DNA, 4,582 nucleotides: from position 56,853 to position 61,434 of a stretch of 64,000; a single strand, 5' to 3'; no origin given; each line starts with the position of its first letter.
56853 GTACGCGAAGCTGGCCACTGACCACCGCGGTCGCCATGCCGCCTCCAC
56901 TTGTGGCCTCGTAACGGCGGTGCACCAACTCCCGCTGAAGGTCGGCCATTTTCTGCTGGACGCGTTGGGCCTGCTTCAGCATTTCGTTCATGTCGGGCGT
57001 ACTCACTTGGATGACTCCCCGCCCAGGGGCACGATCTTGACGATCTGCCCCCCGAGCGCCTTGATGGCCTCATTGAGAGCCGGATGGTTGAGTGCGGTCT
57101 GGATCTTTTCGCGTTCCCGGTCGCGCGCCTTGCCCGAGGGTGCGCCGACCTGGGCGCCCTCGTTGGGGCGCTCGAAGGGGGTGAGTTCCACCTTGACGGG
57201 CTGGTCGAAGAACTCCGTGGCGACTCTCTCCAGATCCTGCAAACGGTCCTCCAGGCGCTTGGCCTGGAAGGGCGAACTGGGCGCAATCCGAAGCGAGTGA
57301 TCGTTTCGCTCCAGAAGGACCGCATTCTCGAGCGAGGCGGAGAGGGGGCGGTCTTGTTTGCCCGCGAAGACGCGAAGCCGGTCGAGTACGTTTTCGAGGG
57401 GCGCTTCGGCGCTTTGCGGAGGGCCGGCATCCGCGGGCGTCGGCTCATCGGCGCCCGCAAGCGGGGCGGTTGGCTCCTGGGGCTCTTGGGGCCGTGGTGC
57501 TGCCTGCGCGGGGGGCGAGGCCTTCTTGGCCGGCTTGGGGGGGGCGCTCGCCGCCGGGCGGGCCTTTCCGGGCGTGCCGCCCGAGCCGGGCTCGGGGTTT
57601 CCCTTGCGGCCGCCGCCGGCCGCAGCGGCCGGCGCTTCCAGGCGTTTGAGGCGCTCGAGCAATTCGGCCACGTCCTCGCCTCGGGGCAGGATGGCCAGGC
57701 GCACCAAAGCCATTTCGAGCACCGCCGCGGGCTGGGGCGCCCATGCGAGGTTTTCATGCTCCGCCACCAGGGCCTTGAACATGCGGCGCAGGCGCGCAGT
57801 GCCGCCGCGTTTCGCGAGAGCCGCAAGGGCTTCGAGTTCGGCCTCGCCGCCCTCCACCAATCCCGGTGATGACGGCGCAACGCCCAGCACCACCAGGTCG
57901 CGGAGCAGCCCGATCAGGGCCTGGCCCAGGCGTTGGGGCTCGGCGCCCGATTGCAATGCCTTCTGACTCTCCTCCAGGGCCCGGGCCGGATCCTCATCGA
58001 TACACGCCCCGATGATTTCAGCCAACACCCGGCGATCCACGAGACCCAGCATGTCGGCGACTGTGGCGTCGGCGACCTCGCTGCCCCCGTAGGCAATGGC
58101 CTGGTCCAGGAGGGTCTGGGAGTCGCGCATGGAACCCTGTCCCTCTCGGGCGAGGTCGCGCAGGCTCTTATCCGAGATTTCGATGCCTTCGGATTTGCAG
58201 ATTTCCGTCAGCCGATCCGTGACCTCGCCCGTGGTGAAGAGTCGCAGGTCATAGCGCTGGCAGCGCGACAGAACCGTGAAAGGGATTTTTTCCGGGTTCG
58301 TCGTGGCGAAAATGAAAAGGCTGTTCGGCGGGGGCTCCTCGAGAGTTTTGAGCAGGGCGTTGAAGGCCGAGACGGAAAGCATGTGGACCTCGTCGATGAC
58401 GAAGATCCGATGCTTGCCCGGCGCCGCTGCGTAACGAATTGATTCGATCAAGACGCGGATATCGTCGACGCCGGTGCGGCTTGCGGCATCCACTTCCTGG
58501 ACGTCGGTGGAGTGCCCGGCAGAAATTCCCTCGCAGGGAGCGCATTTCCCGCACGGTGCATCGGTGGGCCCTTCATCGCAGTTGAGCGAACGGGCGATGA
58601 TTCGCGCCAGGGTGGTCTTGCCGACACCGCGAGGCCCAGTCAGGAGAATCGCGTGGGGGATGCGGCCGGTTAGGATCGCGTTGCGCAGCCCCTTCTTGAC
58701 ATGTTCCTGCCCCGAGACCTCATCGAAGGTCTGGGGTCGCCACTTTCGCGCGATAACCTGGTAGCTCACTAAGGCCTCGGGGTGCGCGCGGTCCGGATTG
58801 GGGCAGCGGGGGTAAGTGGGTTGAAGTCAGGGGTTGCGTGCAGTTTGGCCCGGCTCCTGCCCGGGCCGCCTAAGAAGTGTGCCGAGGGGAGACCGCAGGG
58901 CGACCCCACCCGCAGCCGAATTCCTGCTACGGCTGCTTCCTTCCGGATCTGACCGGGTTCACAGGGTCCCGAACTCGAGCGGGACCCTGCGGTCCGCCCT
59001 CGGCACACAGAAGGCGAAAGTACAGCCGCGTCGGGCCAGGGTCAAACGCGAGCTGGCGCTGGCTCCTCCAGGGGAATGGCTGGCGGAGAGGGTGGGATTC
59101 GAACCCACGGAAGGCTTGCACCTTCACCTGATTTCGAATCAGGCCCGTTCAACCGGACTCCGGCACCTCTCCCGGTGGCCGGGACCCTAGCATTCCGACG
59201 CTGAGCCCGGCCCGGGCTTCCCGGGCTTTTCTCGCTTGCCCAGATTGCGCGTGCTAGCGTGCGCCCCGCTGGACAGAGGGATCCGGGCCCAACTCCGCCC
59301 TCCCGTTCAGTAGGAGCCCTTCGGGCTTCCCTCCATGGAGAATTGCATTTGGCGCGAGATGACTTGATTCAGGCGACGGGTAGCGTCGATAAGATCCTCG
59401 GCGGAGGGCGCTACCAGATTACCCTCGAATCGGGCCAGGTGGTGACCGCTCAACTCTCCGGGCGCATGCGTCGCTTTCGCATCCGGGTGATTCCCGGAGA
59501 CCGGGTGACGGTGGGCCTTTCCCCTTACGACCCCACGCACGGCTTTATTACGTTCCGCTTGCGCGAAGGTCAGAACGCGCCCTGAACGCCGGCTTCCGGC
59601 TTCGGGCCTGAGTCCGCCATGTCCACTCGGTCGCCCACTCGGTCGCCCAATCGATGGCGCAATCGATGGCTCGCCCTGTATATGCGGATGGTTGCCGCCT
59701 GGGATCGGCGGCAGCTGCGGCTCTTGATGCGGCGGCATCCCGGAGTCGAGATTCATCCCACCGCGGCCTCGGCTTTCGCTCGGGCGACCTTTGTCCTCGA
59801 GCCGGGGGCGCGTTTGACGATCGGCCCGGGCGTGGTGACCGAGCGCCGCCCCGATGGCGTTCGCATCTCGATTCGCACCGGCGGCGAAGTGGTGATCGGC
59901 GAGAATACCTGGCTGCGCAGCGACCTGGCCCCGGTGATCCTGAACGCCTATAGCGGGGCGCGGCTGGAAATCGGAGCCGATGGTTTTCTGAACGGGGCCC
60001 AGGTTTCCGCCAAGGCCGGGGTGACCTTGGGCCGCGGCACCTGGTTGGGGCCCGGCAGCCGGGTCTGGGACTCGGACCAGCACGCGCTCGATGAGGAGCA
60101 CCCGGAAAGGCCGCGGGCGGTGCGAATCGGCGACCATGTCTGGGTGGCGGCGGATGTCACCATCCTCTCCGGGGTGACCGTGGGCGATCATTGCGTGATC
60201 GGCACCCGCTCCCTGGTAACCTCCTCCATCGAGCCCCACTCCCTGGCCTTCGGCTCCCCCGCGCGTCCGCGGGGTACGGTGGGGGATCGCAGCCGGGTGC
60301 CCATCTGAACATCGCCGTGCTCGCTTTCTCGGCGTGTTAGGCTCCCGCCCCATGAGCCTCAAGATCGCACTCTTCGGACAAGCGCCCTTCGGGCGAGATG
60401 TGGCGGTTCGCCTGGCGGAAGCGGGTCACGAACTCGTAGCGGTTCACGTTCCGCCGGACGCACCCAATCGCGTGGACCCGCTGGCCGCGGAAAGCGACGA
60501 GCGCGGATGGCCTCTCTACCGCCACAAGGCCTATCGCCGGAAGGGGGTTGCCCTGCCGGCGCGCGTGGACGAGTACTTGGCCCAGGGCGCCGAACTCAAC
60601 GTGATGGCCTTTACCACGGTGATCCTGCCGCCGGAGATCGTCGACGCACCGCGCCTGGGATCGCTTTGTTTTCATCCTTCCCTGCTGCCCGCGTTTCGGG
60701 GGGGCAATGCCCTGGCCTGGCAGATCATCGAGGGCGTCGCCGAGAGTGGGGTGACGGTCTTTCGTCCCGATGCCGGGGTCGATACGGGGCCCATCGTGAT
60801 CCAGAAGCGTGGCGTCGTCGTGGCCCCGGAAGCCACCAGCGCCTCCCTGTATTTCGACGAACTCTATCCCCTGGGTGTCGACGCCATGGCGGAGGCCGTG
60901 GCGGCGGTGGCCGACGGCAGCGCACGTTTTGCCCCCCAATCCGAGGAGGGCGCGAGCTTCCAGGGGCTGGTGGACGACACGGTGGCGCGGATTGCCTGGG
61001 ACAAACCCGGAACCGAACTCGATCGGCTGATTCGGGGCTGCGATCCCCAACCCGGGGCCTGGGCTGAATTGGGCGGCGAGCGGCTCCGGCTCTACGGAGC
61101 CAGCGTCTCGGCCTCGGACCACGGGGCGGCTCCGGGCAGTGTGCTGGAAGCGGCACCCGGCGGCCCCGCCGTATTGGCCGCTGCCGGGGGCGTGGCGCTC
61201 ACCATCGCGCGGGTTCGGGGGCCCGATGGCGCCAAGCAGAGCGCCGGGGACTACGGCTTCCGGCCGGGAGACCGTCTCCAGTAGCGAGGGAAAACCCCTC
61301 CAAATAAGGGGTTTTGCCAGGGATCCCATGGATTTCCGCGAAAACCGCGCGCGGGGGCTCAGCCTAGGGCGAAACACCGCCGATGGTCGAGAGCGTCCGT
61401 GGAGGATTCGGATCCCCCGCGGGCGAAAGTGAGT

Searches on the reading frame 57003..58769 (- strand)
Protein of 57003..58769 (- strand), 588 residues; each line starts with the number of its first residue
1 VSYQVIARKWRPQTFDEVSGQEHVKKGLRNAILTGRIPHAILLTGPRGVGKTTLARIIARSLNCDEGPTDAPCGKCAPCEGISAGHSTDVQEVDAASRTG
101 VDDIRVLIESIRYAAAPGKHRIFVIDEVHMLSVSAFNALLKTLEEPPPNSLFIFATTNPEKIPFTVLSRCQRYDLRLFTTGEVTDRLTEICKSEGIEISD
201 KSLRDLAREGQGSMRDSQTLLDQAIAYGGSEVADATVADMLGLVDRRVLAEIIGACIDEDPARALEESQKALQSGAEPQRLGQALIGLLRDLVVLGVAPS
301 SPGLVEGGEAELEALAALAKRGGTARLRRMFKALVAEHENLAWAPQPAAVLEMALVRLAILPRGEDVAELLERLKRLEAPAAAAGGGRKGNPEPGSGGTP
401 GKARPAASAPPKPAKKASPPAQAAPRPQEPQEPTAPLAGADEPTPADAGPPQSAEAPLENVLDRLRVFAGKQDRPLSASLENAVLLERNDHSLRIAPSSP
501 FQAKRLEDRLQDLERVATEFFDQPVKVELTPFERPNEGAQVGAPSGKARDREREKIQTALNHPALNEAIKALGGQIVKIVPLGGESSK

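Call 54: search_protein_families(library=pfam, proteins=[window:57003-58769:-], max_evalue=0.001)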
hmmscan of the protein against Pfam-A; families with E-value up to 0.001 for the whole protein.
window:57003-58769:- (588 aa): 14 families
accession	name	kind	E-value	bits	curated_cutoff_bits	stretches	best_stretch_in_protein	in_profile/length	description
PF13177.12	DNA_pol3_delta2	-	1.3e-39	136.2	27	1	20-176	1-158/161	DNA polymerase III, delta subunit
PF12169.13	DNA_pol3_gamma3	-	5.4e-23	81.8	24.4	1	233-365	2-138/143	DNA polymerase III subunits gamma and tau domain III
PF22608.2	DNAX_ATPase_lid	-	4.9e-14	52.3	27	1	183-229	2-48/49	DNA polymerase III clamp loader subunit, ATPase lid domain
PF00004.35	AAA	-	2.1e-13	51.3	21.2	1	41-172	1-125/131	ATPase family associated with various cellular activities (AAA)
PF05496.18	RuvB_N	-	5.1e-09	36.5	27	1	11-72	2-67/159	Holliday junction DNA helicase RuvB P-loop domain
PF07728.20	AAA_5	-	7.7e-07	29.6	22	1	41-145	2-92/139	AAA domain (dynein-related subfamily)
PF13401.12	AAA_22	-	1.1e-06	29.4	27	1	40-144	7-109/130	AAA domain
PF13191.12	AAA_16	-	1.9e-06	28.9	32.6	1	32-151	19-164/167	AAA ATPase domain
PF13173.12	AAA_14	-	6.7e-06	26.6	27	1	40-156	4-97/129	AAA domain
PF06068.19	TIP49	-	7.3e-06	25.8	23.8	0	34-64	45-76/347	TIP49 P-loop domain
PF13238.12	AAA_18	-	0.0001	23.2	29.4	1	41-89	1-44/128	AAA domain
PF13245.12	AAA_19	-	0.00018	22.1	25.1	1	39-145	12-116/134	AAA domain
PF01078.27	Mg_chelatase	-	0.00025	21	20.3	1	15-59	2-43/207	Magnesium chelatase, subunit ChlI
PF13604.12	AAA_30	-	0.00031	21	27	1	41-145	21-114/191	AAA domain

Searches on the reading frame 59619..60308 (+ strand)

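Call 77: search_protein_families(library=pfam, proteins=[window:59619-60308:+], max_evalue=0.001)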
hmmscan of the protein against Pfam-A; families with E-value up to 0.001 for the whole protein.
window:59619-60308:+ (229 aa): 2 families
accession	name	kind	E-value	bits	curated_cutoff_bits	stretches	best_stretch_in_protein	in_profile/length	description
PF00132.30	Hexapep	-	3.2e-12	46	27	1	168-201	2-35/36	Bacterial transferase hexapeptide (six repeats)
PF14602.12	Hexapep_2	-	0.00025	21.2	27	0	168-195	2-27/34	Hexapeptide repeat of succinyl-transferase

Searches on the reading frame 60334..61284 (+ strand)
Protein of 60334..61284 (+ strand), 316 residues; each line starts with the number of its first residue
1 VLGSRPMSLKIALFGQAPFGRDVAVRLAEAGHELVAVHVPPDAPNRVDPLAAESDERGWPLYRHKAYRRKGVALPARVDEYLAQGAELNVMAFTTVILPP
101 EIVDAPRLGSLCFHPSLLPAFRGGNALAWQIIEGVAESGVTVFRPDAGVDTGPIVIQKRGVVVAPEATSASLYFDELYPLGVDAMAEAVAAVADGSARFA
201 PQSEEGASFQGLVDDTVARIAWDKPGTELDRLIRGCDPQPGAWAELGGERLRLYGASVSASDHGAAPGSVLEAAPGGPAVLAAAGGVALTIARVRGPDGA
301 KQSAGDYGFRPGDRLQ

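Call 77: search_protein_families(library=pfam, proteins=[window:60334-61284:+], max_evalue=0.001)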
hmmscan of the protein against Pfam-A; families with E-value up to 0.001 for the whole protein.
window:60334-61284:+ (316 aa): 2 families
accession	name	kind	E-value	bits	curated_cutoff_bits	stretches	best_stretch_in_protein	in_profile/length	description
PF00551.24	Formyl_trans_N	-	1.1e-28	100.7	26.1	1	10-173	2-166/181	Formyl transferase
PF02911.23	Formyl_trans_C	-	1.7e-15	57.4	21.1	1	218-307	7-95/100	Formyl transferase, C-terminal domain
